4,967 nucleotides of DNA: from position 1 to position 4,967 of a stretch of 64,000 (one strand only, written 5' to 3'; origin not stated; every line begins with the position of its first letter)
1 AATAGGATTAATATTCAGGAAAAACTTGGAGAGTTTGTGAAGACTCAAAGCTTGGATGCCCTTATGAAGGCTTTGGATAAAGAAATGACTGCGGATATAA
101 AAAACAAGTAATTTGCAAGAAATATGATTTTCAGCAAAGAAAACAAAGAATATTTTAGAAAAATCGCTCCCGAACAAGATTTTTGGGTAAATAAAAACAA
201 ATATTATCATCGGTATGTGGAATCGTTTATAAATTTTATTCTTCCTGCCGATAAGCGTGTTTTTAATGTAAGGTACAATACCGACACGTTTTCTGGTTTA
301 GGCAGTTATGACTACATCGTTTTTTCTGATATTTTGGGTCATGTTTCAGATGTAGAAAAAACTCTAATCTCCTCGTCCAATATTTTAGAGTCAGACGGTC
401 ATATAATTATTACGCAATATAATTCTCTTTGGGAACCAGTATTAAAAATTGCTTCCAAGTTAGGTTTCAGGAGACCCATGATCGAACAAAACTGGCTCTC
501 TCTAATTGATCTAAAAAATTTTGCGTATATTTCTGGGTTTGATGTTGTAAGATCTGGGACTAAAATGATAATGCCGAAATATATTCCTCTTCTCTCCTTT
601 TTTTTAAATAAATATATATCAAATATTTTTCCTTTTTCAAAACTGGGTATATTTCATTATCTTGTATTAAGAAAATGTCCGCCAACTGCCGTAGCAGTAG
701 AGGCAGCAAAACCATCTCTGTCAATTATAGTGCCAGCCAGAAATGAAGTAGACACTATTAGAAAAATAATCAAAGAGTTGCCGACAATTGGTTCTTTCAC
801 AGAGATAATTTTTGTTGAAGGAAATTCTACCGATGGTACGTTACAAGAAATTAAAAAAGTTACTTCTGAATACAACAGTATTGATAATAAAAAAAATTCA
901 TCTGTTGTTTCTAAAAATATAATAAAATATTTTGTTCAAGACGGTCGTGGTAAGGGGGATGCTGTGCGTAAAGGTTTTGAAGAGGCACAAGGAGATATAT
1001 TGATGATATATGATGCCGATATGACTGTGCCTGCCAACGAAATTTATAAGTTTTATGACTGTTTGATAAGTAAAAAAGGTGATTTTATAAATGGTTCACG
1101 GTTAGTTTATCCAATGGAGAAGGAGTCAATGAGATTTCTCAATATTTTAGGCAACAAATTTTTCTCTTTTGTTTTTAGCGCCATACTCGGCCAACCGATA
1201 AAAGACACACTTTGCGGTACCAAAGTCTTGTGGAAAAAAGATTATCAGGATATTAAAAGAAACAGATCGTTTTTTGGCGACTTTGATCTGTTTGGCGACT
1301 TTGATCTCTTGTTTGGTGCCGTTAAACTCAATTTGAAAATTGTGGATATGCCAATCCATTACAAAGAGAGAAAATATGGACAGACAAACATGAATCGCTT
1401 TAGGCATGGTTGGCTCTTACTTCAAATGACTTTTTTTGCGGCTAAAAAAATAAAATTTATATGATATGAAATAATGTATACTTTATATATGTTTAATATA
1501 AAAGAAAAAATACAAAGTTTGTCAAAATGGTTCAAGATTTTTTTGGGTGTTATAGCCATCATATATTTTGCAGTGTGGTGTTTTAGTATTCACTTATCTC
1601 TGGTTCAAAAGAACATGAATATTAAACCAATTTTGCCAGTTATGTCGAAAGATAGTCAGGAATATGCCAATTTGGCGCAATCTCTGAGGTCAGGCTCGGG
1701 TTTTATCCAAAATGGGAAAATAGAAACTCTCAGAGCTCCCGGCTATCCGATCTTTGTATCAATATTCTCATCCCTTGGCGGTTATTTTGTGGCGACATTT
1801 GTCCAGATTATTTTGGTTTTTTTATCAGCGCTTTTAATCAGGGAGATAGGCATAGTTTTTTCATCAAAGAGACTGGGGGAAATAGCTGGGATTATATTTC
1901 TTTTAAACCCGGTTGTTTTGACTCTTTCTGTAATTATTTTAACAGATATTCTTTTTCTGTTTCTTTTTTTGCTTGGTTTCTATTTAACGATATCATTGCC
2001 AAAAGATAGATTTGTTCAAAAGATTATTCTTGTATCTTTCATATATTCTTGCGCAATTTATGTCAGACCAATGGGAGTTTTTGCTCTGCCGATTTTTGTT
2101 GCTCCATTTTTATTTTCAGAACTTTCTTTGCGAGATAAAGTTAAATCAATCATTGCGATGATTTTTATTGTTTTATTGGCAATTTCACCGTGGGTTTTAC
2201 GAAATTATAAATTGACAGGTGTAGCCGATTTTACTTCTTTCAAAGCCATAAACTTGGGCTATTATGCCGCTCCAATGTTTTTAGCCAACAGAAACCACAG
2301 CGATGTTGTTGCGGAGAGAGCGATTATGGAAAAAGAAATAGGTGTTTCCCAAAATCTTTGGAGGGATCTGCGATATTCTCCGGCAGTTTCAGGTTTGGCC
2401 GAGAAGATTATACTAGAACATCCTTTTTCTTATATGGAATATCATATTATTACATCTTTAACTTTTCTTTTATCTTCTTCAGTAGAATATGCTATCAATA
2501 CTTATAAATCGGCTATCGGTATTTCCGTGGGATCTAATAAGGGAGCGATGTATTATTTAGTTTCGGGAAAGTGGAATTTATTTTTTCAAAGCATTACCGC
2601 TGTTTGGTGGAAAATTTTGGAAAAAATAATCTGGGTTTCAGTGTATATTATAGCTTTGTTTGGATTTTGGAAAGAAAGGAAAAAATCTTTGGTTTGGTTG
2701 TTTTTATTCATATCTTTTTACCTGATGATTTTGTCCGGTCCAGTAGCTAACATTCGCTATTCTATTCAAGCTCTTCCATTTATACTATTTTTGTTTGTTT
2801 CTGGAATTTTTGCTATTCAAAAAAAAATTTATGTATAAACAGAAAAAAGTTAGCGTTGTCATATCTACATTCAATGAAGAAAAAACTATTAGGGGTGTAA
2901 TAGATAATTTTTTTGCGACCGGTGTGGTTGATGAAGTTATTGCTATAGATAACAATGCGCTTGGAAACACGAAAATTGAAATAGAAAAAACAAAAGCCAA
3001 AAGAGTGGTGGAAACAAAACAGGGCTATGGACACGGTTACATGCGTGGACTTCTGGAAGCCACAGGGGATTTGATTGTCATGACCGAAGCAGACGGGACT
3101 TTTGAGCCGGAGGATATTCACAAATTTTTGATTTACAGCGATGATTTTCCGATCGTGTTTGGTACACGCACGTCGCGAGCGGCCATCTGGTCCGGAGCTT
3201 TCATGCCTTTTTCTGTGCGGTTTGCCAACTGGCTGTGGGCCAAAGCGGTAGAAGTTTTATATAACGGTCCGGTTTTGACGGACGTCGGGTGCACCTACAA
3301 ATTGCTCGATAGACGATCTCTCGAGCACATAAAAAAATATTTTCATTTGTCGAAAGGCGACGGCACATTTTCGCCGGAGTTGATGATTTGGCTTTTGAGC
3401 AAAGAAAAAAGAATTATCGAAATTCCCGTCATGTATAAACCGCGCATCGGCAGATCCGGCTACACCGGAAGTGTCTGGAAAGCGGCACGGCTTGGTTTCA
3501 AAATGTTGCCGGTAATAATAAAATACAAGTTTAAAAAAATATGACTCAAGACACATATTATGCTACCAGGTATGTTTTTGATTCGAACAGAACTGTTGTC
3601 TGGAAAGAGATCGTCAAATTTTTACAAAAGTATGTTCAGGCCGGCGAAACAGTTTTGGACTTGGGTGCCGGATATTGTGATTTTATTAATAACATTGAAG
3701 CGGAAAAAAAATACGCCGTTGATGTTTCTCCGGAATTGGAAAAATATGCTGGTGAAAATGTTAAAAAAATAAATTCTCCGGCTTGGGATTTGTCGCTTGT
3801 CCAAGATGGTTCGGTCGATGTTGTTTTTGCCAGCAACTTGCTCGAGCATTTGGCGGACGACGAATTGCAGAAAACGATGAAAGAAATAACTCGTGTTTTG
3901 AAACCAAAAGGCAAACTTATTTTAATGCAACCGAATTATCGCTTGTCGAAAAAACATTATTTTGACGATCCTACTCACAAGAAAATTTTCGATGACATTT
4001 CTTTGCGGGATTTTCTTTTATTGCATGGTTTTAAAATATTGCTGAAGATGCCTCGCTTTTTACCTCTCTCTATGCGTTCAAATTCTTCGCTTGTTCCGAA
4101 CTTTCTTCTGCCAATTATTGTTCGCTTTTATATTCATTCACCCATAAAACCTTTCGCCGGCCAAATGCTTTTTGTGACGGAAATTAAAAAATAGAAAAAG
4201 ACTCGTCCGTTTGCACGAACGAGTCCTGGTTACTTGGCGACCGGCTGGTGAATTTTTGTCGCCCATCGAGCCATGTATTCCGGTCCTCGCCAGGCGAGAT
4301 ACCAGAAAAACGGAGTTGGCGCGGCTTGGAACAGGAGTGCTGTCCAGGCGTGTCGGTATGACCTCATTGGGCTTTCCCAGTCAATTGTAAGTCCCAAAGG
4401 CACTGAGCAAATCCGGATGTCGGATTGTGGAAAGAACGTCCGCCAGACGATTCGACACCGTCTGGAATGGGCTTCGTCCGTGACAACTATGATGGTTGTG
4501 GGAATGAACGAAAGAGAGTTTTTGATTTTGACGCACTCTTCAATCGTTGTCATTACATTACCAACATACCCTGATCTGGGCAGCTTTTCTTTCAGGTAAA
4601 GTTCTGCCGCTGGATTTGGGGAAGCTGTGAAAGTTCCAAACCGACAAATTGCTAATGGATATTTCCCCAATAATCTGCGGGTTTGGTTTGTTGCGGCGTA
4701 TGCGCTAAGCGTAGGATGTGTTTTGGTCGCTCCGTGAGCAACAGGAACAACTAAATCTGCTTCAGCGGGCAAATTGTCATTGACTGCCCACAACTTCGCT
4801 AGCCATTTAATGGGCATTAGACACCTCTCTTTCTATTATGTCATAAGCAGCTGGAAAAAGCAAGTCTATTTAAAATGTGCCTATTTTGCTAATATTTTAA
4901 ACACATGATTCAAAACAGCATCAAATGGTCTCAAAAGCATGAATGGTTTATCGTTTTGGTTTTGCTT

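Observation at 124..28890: A glycan island with an exceptional density of methyltransferases and fused methyltransferase-glycosyltransferase enzymes, next to a Wzm/Wzt exporter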

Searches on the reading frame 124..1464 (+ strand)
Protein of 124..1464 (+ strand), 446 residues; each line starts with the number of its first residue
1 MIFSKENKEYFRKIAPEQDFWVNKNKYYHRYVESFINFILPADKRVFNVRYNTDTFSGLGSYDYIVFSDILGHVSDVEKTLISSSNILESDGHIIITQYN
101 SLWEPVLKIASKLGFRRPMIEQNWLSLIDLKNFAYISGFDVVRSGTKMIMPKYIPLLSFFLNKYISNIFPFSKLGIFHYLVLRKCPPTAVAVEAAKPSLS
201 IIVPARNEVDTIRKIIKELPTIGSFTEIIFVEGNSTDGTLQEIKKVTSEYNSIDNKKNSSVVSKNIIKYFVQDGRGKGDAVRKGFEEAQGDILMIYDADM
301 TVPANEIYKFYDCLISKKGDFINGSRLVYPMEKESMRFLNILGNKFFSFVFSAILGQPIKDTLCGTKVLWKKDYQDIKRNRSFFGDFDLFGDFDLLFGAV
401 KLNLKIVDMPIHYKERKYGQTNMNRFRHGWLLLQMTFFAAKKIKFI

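Call 3: search_protein_families(library=pfam, proteins=[window:124-1464:+], max_evalue=0.01)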
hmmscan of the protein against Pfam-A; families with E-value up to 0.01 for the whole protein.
window:124-1464:+ (446 aa): 3 families
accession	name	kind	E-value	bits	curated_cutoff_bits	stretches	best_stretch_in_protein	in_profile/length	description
PF00535.33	Glycos_transf_2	-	5.6e-19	69.1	23.3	1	200-368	1-158/168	Glycosyl transferase family 2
PF13489.12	Methyltransf_23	-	1.5e-06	28.5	27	1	53-142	73-162/164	Methyltransferase domain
PF10111.15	Glyco_tranf_2_2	-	0.0013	18.8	27.3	1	201-348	2-143/276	Glycosyltransferase like family 2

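Call 10: search_protein_families(library=ncbifam, proteins=[window:124-1464:+], max_evalue=0.01)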
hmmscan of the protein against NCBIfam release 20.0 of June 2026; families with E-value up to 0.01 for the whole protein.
window:124-1464:+ (446 aa): 14 families
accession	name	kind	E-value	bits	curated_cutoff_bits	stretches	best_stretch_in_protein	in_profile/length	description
TIGR04182.1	glyco_TIGR04182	equivalog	4.1e-29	101.9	325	1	200-441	3-219/293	S-layer glycoprotein N-glycosyltransferase AglJ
NF041391.1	DPhHxTase_Halo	equivalog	1.1e-14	53.9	375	1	236-429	10-198/213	dolichyl-phosphate hexose transferase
TIGR04283.1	glyco_like_mftF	equivalog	1.9e-11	44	182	1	199-321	1-103/221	TIGR04283 family arsenosugar biosynthesis glycosyltransferase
NF010496.0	PRK13915.1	equivalog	1.4e-10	40.8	262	1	195-306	29-133/307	glucosyl-3-phosphoglycerate synthase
TIGR03469.1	HpnB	hypoth_equivalog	2e-08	33.7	379.25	1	188-308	35-154/386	hopene-associated glycosyltransferase HpnB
TIGR03937.1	PgaC_IcaA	equivalog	5.7e-07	28.8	422.3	1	192-304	40-140/407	poly-beta-1,6-N-acetyl-D-glucosamine synthase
NF047588.1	GlcsyltransPgfSStrep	equivalog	2.9e-06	26.7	500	1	199-372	3-162/308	glycosyltransferase PgfS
NF007986.1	PRK10714.1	equivalog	2.7e-05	23.4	529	1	199-310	8-111/316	undecaprenyl-phosphate 4-deoxy-4-formamido-L-arabinose transferase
NF041875.1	EPS_EpsD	equivalog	3.8e-05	23.2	370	1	199-306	1-96/325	exopolysaccharide biosynthesis glycosyltransferase EpsD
NF045692.1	OglycostaseCruG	equivalog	0.0004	19.4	600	1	198-249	42-94/386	2'-O-glycosyltransferase CruG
NF007482.0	PRK10073.1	equivalog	0.0006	18.9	423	1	195-303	4-99/334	glycosyltransferase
NF058614.1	PPMAGASynPpgS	equivalog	0.0014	18.1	370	0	201-330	4-117/226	polyprenyl-phospho-N-acetylgalactosaminyl synthase PpgS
TIGR01983.1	UbiG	equivalog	0.0036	16.6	102.95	1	60-101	115-156/228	bifunctional 2-polyprenyl-6-hydroxyphenol methylase/3-demethylubiquinol 3-O-methyltransferase UbiG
NF038302.1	EPS_HpsE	equivalog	0.0038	16.2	300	1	199-307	3-104/307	hormogonium polysaccharide biosynthesis glycosyltransferase HpsE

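Call 82: search_protein_representatives(protein=window:124-1464:+)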
Query: 446 residues. Proteins with E-value up to 0.001 (for the whole library): 12519; up to 1e-10: 2531; up to 1e-30: 594. The best 150 are listed.
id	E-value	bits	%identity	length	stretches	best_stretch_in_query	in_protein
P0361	1.7e-169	580.9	62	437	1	6-446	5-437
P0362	5.5e-143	493.6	52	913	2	48-446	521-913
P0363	8.5e-126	437.0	53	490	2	52-444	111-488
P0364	4.0e-118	411.7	50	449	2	57-445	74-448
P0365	8.6e-117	407.3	51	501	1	58-446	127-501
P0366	2.3e-116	405.9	46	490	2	56-446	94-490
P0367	4.0e-114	398.5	50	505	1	59-444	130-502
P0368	1.6e-113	396.5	45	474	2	56-445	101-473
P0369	2.2e-112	392.8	46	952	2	61-446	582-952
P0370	5.5e-111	388.1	49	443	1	63-446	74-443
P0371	9.5e-111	387.4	48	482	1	61-446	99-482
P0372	1.3e-107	377.0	47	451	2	48-444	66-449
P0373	1.6e-107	376.8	49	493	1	60-446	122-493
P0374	1.3e-105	370.4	46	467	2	55-446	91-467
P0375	3.4e-105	369.1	47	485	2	62-444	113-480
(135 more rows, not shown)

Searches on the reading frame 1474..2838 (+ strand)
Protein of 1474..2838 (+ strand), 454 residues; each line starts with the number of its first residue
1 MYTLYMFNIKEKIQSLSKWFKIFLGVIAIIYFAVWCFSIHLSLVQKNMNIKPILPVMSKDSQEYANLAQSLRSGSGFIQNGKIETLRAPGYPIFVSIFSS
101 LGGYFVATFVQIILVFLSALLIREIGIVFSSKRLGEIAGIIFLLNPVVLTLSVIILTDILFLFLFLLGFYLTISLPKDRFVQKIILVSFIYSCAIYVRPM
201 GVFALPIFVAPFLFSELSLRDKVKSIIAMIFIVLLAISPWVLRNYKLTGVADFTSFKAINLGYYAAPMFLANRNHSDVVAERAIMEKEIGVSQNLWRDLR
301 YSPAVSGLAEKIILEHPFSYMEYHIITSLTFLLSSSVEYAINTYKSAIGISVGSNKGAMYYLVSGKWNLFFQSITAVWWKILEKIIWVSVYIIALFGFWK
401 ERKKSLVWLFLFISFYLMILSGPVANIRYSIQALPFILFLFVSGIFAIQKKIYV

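Call 3: search_protein_families(library=pfam, proteins=[window:1474-2838:+], max_evalue=0.01)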
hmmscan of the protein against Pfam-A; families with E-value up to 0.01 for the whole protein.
window:1474-2838:+ (454 aa): 1 family
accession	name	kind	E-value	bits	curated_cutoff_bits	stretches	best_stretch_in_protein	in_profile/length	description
PF13231.12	PMT_2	-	0.00051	20.7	26.1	1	89-241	4-158/160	Dolichyl-phosphate-mannose-protein mannosyltransferase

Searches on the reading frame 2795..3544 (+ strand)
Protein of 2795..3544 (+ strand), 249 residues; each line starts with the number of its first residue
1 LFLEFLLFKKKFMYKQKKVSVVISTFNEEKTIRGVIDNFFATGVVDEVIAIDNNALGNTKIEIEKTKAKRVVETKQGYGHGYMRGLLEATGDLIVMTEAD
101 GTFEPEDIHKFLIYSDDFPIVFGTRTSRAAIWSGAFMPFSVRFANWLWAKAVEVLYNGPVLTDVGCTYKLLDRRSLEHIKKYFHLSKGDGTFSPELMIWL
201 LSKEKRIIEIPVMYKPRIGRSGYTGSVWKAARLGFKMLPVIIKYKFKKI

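Call 3: search_protein_families(library=pfam, proteins=[window:2795-3544:+], max_evalue=0.01)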
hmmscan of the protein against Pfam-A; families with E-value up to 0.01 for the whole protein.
window:2795-3544:+ (249 aa): 1 family
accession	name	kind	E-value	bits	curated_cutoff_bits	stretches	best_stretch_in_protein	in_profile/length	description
PF00535.33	Glycos_transf_2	-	9e-14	52.2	23.3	1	20-177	1-165/168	Glycosyl transferase family 2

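Call 20: search_protein_families(library=ncbifam, proteins=[window:2795-3544:+], max_evalue=0.00001)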
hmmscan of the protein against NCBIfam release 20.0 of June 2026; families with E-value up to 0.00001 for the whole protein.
window:2795-3544:+ (249 aa): 5 families
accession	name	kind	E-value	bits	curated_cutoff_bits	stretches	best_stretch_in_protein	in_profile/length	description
TIGR04182.1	glyco_TIGR04182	equivalog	2e-19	70.1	325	1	18-220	1-196/293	S-layer glycoprotein N-glycosyltransferase AglJ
NF041391.1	DPhHxTase_Halo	equivalog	2.2e-14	53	375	1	24-221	2-190/213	dolichyl-phosphate hexose transferase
NF010496.0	PRK13915.1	equivalog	1.1e-08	34.5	262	1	11-100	28-126/307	glucosyl-3-phosphoglycerate synthase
NF007986.1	PRK10714.1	equivalog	1.5e-07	30.8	529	1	15-223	4-210/316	undecaprenyl-phosphate 4-deoxy-4-formamido-L-arabinose transferase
TIGR04283.1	glyco_like_mftF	equivalog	9.5e-07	28.6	182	1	19-106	1-88/221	TIGR04283 family arsenosugar biosynthesis glycosyltransferase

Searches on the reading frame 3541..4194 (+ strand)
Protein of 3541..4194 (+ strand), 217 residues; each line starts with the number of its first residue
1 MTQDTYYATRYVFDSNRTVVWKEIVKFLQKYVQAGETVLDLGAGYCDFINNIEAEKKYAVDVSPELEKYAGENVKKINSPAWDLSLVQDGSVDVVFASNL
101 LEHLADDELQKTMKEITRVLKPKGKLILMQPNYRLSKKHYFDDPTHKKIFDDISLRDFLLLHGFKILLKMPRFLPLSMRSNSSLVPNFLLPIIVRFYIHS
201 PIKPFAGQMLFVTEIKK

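Call 3: search_protein_families(library=pfam, proteins=[window:3541-4194:+], max_evalue=0.01)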
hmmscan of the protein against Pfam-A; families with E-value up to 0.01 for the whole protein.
window:3541-4194:+ (217 aa): 12 families
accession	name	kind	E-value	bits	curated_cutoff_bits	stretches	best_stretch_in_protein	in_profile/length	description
PF08241.18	Methyltransf_11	-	2.9e-14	53.9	21.2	1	39-128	1-95/95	Methyltransferase domain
PF13489.12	Methyltransf_23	-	2.2e-12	47.5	27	1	14-167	2-162/164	Methyltransferase domain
PF13649.12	Methyltransf_25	-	7.1e-12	46.3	27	1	38-124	1-97/97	Methyltransferase domain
PF08242.18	Methyltransf_12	-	7.2e-10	39.9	30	1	39-126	1-98/98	Methyltransferase domain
PF13847.12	Methyltransf_31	-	1.5e-08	34.9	27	1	34-133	3-116/145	Methyltransferase domain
PF01209.24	Ubie_methyltran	-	9.1e-05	22.4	20.1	1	19-129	33-152/233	ubiE/COQ5 methyltransferase family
PF06325.19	PrmA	-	0.00018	21.6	22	1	25-128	152-258/296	Ribosomal protein L11 methyltransferase (PrmA)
PF05148.21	Methyltransf_8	-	0.00025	21.4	27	1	23-151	62-179/219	Hypothetical methyltransferase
PF02353.26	CMAS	-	0.00068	19.5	27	1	31-129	59-165/273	Mycolic acid cyclopropane synthetase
PF20922.3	Anamorsin_N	-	0.001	19.3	27.1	1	85-136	45-95/163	Anamorsin, N-terminal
PF05219.18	DREV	-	0.0025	17.4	26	1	24-129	84-187/265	DREV methyltransferase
PF05891.18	Methyltransf_PK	-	0.0045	17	27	1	88-158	119-188/218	AdoMet dependent proline di-methyltransferase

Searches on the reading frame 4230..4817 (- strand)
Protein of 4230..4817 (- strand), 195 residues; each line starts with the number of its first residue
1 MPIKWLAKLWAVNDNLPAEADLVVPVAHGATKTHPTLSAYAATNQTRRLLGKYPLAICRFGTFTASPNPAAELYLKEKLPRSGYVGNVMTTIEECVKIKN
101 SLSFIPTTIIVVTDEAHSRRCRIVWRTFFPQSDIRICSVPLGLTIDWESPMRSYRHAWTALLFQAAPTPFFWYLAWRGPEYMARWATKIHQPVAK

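Call 3: search_protein_families(library=pfam, proteins=[window:4230-4817:-], max_evalue=0.01)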
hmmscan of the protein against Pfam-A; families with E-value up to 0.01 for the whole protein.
window:4230-4817:- (195 aa): 1 family
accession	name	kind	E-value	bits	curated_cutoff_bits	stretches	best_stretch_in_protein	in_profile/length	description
PF02698.23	DUF218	-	0.00062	20.1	27.6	1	86-146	64-110/133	DUF218 domain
